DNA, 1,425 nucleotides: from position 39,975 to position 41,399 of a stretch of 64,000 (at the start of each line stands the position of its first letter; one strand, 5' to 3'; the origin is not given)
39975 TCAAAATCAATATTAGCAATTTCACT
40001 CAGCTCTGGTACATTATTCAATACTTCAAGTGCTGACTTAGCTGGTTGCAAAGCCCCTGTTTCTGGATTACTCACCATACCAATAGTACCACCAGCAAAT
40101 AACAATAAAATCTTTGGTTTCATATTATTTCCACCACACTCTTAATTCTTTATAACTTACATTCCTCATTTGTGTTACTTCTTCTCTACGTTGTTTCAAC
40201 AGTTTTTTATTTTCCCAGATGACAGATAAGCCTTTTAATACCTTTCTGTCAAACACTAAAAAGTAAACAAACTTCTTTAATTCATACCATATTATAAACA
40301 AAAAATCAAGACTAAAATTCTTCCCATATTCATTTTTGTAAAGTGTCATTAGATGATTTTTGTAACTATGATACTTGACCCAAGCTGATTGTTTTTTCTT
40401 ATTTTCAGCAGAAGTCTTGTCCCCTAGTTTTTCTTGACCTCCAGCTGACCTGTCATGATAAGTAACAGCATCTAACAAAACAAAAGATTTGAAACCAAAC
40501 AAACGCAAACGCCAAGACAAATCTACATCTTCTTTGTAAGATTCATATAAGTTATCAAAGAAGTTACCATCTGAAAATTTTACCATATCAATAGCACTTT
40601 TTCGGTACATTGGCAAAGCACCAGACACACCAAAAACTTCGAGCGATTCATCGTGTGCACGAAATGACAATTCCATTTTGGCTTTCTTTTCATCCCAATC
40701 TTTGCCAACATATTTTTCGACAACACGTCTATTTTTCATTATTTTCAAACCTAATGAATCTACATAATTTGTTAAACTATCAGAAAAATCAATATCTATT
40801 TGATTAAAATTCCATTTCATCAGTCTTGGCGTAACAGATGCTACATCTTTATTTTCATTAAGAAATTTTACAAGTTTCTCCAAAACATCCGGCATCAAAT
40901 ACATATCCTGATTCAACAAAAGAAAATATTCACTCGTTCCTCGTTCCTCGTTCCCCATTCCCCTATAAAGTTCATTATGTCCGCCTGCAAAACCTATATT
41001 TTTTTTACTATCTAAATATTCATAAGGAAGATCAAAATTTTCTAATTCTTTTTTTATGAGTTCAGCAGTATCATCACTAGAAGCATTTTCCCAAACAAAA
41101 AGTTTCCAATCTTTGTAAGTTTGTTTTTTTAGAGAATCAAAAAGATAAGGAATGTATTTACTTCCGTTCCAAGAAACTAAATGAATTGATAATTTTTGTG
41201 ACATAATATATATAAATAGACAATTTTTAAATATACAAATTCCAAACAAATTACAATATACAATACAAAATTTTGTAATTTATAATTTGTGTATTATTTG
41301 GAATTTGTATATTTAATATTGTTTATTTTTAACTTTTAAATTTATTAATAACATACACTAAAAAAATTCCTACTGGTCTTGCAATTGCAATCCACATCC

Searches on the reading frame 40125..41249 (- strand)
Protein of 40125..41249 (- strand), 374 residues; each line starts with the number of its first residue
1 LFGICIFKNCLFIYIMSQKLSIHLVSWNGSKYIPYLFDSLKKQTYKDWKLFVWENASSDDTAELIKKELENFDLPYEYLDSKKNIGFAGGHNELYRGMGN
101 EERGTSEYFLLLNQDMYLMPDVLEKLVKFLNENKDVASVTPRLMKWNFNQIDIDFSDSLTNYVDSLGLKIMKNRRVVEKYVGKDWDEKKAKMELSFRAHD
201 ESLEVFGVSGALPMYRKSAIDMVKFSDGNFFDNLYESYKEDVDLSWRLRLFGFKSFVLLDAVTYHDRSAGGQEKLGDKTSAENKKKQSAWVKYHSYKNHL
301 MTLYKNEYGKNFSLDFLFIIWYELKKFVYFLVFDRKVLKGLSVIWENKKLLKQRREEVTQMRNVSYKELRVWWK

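Call 58: search_protein_families(library=pfam, proteins=[window:40125-41249:-], max_evalue=0.00001)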
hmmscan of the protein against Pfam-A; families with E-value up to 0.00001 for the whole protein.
window:40125-41249:- (374 aa): 1 family
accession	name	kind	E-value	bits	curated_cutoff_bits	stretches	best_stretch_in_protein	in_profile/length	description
PF00535.33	Glycos_transf_2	-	2.7e-16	60.4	23.3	1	21-149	1-123/168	Glycosyl transferase family 2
